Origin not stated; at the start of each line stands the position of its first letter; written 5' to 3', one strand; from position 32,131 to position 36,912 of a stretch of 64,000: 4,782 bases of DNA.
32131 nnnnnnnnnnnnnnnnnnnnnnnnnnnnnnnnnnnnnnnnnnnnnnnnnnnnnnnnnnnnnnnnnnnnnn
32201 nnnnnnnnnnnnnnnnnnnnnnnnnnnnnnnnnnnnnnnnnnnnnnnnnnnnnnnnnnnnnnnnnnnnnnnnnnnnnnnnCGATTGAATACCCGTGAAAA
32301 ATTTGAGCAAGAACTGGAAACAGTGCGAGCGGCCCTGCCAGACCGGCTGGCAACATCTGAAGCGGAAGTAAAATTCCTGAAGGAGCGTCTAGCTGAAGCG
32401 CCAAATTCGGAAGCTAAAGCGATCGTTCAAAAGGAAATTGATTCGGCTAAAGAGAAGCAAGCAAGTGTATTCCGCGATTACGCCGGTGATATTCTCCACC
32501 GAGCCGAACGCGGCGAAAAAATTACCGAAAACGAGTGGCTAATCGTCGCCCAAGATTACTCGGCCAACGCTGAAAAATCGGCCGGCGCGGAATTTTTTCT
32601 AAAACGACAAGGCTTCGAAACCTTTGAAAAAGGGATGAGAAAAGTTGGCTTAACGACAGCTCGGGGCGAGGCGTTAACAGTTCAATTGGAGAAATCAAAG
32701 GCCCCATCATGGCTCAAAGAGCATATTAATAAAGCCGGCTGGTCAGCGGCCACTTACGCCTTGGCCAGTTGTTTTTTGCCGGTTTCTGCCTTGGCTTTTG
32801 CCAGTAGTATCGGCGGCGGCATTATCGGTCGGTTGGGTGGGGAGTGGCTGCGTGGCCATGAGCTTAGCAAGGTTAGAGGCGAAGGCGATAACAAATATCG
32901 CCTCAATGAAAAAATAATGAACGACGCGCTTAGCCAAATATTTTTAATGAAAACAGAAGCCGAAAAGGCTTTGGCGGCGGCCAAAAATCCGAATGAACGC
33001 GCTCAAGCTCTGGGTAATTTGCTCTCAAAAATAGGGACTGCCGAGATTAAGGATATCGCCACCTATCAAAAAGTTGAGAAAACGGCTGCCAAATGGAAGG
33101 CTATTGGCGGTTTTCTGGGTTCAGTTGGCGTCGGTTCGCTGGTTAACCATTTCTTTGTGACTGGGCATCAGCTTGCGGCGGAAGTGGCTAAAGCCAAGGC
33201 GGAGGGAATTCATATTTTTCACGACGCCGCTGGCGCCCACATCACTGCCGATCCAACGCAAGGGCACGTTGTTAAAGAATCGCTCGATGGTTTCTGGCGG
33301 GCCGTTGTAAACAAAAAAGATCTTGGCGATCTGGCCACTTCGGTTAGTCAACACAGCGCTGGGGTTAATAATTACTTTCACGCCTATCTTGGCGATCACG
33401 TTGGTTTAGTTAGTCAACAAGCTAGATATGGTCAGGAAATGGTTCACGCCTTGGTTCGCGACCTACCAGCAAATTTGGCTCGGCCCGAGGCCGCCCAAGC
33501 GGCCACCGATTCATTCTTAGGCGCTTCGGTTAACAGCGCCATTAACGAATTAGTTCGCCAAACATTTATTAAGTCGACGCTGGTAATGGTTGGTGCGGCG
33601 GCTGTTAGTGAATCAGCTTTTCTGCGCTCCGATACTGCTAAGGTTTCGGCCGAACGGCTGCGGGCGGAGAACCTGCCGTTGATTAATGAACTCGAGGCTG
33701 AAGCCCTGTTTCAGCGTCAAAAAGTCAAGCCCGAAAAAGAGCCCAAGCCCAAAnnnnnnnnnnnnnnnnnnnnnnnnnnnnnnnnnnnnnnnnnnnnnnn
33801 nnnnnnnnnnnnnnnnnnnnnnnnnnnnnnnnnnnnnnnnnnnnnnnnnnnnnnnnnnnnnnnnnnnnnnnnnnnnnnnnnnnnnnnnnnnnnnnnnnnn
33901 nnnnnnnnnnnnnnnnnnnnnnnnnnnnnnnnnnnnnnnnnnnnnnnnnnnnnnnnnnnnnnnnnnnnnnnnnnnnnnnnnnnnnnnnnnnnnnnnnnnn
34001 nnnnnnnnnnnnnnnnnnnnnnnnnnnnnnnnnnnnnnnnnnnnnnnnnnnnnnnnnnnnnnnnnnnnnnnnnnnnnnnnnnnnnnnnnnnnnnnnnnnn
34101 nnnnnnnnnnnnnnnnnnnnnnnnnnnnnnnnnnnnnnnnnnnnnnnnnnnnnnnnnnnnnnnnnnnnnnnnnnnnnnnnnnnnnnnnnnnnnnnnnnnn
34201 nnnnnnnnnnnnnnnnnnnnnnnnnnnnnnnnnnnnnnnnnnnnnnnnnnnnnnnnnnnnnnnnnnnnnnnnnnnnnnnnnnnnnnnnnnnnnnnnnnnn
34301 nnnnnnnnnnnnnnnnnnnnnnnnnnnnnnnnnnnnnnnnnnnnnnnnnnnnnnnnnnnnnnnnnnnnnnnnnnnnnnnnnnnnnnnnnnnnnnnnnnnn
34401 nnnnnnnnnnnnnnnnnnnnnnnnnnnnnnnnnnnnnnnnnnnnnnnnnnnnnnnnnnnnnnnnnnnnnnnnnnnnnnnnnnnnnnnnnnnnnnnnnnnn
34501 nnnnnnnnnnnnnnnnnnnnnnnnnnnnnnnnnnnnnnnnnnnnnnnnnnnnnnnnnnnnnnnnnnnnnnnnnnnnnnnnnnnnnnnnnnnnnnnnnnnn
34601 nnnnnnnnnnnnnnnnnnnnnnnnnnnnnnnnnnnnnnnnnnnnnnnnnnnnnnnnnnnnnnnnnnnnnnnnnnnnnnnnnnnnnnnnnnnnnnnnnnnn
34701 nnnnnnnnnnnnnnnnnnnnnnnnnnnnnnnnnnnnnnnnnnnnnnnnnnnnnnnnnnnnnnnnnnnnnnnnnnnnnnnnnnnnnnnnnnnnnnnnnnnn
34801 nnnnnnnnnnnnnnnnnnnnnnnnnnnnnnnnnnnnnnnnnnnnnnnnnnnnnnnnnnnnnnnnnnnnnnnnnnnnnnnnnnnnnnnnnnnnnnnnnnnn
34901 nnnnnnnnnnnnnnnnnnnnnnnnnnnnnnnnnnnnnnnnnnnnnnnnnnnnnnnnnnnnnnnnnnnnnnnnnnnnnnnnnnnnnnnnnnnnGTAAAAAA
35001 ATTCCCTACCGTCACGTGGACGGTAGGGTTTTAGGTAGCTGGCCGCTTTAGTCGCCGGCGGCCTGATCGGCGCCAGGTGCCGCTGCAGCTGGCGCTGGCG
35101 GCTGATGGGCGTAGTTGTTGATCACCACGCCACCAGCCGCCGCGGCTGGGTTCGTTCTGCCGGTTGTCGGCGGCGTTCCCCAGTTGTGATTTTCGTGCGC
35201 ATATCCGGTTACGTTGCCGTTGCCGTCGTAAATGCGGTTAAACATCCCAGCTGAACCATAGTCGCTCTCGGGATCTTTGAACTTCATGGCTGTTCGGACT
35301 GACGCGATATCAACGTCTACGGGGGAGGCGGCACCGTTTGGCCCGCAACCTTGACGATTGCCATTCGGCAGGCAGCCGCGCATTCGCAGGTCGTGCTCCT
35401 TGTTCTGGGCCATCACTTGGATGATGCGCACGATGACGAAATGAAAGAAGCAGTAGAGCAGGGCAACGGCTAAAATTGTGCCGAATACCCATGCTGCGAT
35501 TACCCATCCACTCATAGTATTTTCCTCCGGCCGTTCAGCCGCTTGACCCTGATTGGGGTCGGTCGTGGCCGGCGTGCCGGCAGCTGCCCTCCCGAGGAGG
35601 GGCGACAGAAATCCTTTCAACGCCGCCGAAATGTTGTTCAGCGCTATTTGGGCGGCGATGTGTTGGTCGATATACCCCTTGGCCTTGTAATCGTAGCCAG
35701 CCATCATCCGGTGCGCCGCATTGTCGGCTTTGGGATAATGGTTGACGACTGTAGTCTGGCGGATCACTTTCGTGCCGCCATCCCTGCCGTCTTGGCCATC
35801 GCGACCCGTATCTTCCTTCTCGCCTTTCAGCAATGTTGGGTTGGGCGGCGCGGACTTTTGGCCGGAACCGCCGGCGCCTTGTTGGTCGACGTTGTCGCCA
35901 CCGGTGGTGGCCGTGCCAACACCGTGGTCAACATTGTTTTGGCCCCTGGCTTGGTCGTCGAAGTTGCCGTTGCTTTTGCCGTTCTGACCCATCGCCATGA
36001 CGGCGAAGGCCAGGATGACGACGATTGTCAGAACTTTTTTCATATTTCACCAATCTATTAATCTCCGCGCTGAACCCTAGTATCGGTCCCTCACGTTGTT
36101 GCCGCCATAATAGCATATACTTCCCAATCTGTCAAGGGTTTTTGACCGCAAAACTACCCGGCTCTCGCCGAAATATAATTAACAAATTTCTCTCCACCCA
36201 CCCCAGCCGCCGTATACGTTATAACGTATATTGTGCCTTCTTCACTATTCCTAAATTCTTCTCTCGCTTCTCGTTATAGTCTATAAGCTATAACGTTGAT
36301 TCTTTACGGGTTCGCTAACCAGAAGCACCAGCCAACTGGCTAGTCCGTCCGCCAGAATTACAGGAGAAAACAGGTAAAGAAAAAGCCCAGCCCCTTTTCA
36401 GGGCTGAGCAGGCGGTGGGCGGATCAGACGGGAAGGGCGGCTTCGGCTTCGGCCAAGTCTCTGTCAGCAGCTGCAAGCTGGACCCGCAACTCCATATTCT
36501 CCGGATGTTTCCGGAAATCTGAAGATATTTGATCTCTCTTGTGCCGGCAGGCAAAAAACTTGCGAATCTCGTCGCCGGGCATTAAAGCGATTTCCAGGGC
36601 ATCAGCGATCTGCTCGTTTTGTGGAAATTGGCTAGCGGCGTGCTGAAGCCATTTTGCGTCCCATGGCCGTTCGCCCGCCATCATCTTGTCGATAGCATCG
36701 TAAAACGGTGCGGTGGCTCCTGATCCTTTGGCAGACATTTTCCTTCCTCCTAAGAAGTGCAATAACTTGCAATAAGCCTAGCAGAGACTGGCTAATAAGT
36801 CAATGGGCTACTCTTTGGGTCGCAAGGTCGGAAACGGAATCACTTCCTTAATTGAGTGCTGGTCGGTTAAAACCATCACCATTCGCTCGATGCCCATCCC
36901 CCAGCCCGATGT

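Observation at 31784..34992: Orphan two-gene operon downstream of rpoD: 108-aa acidic protein translationally coupled to a 960-aa membrane-associated protein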

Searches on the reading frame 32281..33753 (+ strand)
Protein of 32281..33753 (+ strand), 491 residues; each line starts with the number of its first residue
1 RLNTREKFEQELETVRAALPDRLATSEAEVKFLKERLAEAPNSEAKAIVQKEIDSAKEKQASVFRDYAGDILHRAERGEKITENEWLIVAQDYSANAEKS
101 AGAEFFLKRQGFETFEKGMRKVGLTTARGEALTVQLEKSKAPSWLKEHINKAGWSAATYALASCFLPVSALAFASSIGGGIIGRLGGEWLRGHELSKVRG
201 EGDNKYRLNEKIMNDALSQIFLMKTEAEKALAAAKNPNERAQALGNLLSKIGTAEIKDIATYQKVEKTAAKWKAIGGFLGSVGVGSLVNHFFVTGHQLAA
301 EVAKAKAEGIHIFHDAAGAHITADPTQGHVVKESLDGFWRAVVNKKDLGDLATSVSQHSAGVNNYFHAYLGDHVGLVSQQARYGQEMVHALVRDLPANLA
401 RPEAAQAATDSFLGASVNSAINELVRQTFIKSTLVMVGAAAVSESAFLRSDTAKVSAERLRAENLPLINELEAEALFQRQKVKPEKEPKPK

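Call 35: find_homologous_proteins(query=A2, max_evalue=0.001)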
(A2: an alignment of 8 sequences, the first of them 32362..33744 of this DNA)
Query A2 (8 sequences): 8000 candidates shared short words with the query, none scored E <= 0.001.
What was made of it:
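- Tried and rejected: With a core alignment it returned nothing (call 35).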

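Call 52: search_solved_structures(query=A2, max_evalue=10)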
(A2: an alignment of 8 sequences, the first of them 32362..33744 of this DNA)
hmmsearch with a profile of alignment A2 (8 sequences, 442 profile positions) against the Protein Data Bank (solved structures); distinct sequences matched with E-value up to 10: 2.
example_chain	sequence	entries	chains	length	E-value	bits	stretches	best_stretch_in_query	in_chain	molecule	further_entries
4cvn_A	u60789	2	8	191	0.44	12.6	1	158-191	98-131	PUTATIVE ADENYLATE KINASE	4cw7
9u78_A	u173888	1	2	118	8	8.5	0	212-236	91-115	Single Chain Protein of De Novo Designed Helix Bundles-4EH2 with KDPV Loop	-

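Call 72: predict_structure(alignment_id=A6)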
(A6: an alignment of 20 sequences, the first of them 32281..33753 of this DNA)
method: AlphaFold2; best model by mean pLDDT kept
length: 491 residues; sequences in the alignment: 20
mean_pLDDT: 69.3   pTM: 0.47
mean pLDDT of the five models: 69.3, 64.4, 61.8, 60.9, 60.2
residues with pLDDT >= 90: 65; 70-90: 200; 50-70: 125; < 50: 101
segments of 3 or more residues with pLDDT < 50: 1-3, 151-176, 283-292, 371-383, 398-402, 432-458, 488-491
pLDDT, mean of each block of 10 residues (from residue 1): 64 84 93 96 96 94 90 82 89 86 81 82 85 75 57 39 39 48 73 86 88 89 91 86 85 70 81 64 42 55 73 76 77 71 67 59 51 46 50 47 50 64 61 42 39 43 70 72 49 41
secondary structure, 60 per line:
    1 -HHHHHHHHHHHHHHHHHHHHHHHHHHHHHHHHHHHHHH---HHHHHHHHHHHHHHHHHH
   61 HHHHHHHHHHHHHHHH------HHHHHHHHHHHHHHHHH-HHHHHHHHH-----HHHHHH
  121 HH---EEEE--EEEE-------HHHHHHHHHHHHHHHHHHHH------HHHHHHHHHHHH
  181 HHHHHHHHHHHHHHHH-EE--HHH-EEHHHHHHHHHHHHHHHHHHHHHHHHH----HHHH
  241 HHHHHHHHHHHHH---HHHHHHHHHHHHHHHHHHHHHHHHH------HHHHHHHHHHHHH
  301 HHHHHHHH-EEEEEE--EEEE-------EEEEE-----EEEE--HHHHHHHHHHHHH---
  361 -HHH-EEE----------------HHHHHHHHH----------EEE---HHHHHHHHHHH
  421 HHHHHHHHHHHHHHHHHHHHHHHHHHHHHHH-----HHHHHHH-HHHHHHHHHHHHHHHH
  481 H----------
elements in order: H2-39 H43-76 H83-99 H101-109 H115-122 E126-129 E132-135 H143-162 H169-196 H208-232 H237-253 H257-281 H288-308 E310-315 E318-321 E329-333 E339-342 H345-357 E366-368 H385-393 E404-406 H410-451 H457-463 H465-481

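Call 77: fold_search(model_id=the predicted structure, library=pdb)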
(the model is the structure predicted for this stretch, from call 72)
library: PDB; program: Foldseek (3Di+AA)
matches with E <= 10: 210; with E <= 0.001: 0
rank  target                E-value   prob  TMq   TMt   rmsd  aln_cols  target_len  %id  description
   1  7z37_DP1              3.8e-01  0.18  0.11  0.18  32.5       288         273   11  Structure of the RAF1-HSP90-CDC37 complex (RHC-II) (released 2022-09-14)
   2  8ro0_I                5.4e-01  0.09  0.11  0.08  26.0       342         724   12  Structure of the C. elegans Intron Lariat Spliceosome primed for disassembly (ILS') (released 2024-08-07)
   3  7n6g_3R               5.7e-01  0.07  0.09  0.12  44.4       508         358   10  C1 of central pair (released 2022-05-18)
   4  6gy7_A                6.7e-01  0.11  0.11  0.16  42.3       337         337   14  Crystal structure of XaxB from Xenorhabdus nematophil (released 2018-07-25)
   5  6w2w                  7.0e-01  0.16  0.11  0.21  22.5       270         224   14  Junction 24, DHR14-DHR18 (released 2020-04-15)
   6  6rwb_A                8.2e-01  0.07  0.09  0.03  44.2       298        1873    9  Cryo-EM structure of Yersinia pseudotuberculosis TcaA-TcaB (released 2019-10-23)
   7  7jh5_A                1.0e+00  0.11  0.13  0.20  25.1       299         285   16  Co-LOCKR: de novo designed protein switch (released 2020-09-02)
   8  6ek4_C                1.0e+00  0.04  0.09  0.12  38.9       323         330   13  PaxB from Photorhabdus luminescens (released 2018-05-16)
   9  7n7p_A                1.1e+00  0.05  0.09  0.12  26.0       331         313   11  Cryo-EM structure of human TMEM120A (released 2021-09-01)
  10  5vxk_A                1.4e+00  0.07  0.12  0.19  25.2       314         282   13  2.55 A resolution structure of IpaD from Shigella flexneri in complex with single-domain antibody JMK-H2 (released 2017-08-30)
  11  9o51_A                1.5e+00  0.13  0.15  0.21  33.2       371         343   12  Cryo-EM structure of the human SK2-4 chimera/calmodulin channel complex in the Ca2+ free state (released 2025-07-09)
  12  6vyk_A                1.5e+00  0.03  0.08  0.12  23.9       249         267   12  Cryo-EM structure of mechanosensitive channel MscS in PC-18:1 nanodiscs (released 2021-02-10)
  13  5nnv_D                1.5e+00  0.03  0.07  0.11  47.5       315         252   13  Structure of a Bacillus subtilis Smc coiled coil middle fragment (released 2017-06-21)
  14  8zsb_A                1.6e+00  0.08  0.12  0.18  26.6       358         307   10  Cryo-EM structure of human ZnT1, in the absence of zinc, determined in outward-facing conformation (released 2024-08-21)
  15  8wcw_A                1.6e+00  0.08  0.11  0.10  28.4       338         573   12  Cryo-EM structure of MsRv1273c/72c from Mycobacterium smegmatis in the IFapo state (released 2025-03-26)
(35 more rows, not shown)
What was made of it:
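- On ClyA/XaxAB-type alpha-pore-forming toxins: Foldseek of the core model against PDB: XaxB E = 0.67 (TM 0.11/0.16) and PaxB E = 1.0 (TM 0.09/0.12) (call 77).
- XaxB and PaxB appear among the top Foldseek rows (call 77).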

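Call 90: search_protein_families(library=pfam, alignment_id=A6, max_evalue=1)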
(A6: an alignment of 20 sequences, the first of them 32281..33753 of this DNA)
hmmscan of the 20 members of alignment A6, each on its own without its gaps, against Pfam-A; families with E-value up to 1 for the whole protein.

A. member 1, window:32281-33753:+ (491 aa): 2 families
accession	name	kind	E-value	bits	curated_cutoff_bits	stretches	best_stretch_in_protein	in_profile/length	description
PF04858.18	TH1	-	0.0072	15.5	24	0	198-367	244-408/579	TH1 protein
PF04794.17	YdjC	-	0.044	14.1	29.7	1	415-450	13-48/266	YdjC-like protein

B. families by the number of members that match (of 20 scanned): 33 families (the first 25 are shown)
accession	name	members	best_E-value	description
PF05823.17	Gp-FAR-1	2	0.14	Nematode fatty acid retinoid binding protein (Gp-FAR-1)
PF01618.21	MotA_ExbB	2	0.38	MotA/TolQ/ExbB proton channel family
PF20721.2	C19orf12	1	0.00072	C19orf12-like protein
PF15744.10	UPF0492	1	0.0064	Uncharacterized protein family UPF0492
PF16326.10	ABC_tran_CTD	1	0.0071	ABC transporter C-terminal domain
PF04858.18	TH1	1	0.0072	TH1 protein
PF04108.17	ATG17_like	1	0.011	Autophagy protein ATG17-like domain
PF09789.14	CC149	1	0.014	Coiled-coil domain-containing protein 149-A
PF02252.23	PA28_C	1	0.03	Proteasome activator PA28, C-terminal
PF10925.13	DUF2680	1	0.031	Protein of unknown function (DUF2680)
PF05396.16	Phage_T7_Capsid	1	0.034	Phage T7 capsid assembly protein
PF04794.17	YdjC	1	0.044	YdjC-like protein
PF09716.15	ETRAMP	1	0.069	Malarial early transcribed membrane protein (ETRAMP)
PF16803.11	DRE2_N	1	0.073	Fe-S cluster assembly protein DRE2 N-terminus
PF09490.15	CbtA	1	0.098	Probable cobalt transporter subunit (CbtA)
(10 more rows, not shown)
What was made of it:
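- Closest known: Hydrophobic-hairpin helical proteins. Same: One relative gives a weak C19orf12 hit, E = 7e-4 (call 90).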

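Call 92: find_related_loci(query=A2, collection=viral_contigs, flank=5000)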
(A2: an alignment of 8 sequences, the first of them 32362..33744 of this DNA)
Query A2 (461 aa) in viral_contigs; peptide patterns used: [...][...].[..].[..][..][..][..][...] (x = any residue, [..] = any of these).
62 stretches matched a pattern, but none encodes a relative of the query by tblastn (E <= 1e-3).

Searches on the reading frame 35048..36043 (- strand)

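Call 4: search_protein_families(library=pfam, proteins=[window:35048-36043:-], max_evalue=1)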
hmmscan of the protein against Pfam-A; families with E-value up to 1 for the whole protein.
window:35048-36043:- (331 aa): 1 family
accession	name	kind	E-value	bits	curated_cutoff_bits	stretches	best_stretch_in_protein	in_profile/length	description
PF25184.1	YxzE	-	0.16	13.4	40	0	5-61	5-64/65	YxzE-like putative bacteriocin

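Call 5: search_protein_families(library=ncbifam, proteins=[window:35048-36043:-], max_evalue=1)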
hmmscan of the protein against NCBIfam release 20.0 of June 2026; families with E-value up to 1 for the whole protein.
window:35048-36043:- (331 aa): 0 families

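Call 49: search_protein_families(library=phrogs, proteins=[window:35048-36043:-], max_evalue=0.1)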
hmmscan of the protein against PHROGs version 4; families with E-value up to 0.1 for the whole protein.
window:35048-36043:- (331 aa): 0 families

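Call 50: search_protein_families(library=padloc, proteins=[window:35048-36043:-], max_evalue=0.1)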
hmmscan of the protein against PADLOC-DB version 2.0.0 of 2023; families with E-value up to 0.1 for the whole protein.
window:35048-36043:- (331 aa): 0 families

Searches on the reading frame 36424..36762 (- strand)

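Call 4: search_protein_families(library=pfam, proteins=[window:36424-36762:-], max_evalue=1)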
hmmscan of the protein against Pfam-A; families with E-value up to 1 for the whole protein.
window:36424-36762:- (112 aa): 1 family
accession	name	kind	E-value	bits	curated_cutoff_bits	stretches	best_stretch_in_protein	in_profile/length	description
PF14561.12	TPR_20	-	0.1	13.4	25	1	77-110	9-42/90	Tetratricopeptide repeat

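Call 5: search_protein_families(library=ncbifam, proteins=[window:36424-36762:-], max_evalue=1)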
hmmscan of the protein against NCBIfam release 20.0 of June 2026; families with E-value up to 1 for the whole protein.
window:36424-36762:- (112 aa): 0 families
